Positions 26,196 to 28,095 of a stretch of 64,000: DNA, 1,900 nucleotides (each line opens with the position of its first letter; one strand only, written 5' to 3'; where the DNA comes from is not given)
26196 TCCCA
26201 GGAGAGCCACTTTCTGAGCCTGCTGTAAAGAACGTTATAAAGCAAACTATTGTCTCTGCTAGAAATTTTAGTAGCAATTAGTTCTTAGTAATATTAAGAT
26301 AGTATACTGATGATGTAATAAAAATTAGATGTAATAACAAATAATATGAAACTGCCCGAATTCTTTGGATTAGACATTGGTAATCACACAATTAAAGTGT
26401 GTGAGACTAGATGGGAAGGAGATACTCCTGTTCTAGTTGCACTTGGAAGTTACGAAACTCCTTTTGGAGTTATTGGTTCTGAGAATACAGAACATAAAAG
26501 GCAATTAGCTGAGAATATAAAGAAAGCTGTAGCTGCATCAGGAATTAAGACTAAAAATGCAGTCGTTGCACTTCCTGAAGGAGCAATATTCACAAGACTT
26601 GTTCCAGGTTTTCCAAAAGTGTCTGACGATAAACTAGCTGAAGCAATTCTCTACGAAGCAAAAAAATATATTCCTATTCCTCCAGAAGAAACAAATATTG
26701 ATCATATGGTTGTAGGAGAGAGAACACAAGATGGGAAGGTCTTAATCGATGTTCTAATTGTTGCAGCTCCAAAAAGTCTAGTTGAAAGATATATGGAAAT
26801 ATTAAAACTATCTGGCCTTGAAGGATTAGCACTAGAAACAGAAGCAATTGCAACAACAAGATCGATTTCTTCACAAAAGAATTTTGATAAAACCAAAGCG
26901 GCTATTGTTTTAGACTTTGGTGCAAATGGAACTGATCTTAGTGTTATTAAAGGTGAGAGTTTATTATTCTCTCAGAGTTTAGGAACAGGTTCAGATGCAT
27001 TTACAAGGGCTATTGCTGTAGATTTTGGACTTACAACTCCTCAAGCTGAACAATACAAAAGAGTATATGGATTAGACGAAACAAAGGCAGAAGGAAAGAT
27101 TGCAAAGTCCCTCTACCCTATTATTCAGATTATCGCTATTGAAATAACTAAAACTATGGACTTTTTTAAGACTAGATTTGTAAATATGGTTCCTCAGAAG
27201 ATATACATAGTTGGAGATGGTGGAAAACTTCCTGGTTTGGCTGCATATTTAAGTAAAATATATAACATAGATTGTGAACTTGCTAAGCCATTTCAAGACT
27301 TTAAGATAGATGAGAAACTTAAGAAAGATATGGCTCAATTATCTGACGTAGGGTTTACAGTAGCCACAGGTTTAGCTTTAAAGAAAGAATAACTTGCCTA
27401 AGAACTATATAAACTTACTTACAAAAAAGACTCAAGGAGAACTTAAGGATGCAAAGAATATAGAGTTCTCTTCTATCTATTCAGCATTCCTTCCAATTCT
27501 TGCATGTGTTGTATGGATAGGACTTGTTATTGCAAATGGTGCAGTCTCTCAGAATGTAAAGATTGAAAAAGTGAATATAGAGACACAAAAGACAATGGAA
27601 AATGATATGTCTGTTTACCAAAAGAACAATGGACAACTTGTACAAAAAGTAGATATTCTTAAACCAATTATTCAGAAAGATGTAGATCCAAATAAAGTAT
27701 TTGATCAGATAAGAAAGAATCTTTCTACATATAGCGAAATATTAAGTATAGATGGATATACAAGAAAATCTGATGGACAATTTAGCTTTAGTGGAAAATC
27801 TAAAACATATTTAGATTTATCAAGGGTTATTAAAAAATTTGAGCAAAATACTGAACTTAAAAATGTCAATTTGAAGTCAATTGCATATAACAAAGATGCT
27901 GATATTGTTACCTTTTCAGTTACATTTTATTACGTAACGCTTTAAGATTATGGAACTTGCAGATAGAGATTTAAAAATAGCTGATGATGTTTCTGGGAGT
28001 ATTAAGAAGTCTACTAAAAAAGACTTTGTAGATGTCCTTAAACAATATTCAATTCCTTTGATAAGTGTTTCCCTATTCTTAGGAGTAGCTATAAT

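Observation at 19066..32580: Ten-member major-pilin family with conserved ends and hypervariable centres, arranged as inverted blocks around the pilus assembly genes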

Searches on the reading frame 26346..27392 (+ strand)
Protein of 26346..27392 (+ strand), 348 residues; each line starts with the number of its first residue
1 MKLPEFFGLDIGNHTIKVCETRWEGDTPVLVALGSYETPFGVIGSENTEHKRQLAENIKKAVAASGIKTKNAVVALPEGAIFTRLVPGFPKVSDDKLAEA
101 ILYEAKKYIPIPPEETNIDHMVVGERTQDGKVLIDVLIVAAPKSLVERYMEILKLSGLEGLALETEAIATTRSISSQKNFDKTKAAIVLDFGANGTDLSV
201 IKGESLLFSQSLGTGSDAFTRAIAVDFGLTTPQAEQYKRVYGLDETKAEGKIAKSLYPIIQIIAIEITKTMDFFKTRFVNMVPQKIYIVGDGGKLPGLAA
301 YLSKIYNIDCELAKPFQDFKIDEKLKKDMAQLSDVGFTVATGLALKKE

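Call 8: search_protein_families(library=pfam, proteins=[window:26346-27392:+], max_evalue=0.001)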
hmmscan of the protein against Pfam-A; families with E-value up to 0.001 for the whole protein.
window:26346-27392:+ (348 aa): 3 families
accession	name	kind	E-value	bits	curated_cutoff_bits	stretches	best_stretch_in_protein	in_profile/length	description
PF11104.14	PilM_2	-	1.8e-44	152.5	27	1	8-347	1-339/340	Type IV pilus assembly protein PilM;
PF14450.12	FtsA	-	3.7e-10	40.7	31.8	1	188-321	2-114/127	Cell division protein FtsA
PF06723.19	MreB_Mbl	-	6.2e-06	25.7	27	0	150-223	113-184/327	MreB/Mbl protein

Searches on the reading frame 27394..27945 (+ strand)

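Call 8: search_protein_families(library=pfam, proteins=[window:27394-27945:+], max_evalue=0.001)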
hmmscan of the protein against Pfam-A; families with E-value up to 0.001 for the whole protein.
window:27394-27945:+ (183 aa): 1 family
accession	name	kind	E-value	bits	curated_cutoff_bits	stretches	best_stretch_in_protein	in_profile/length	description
PF05137.18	PilN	-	7.6e-05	23.1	22.8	1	120-178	17-76/78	Fimbrial assembly protein (PilN)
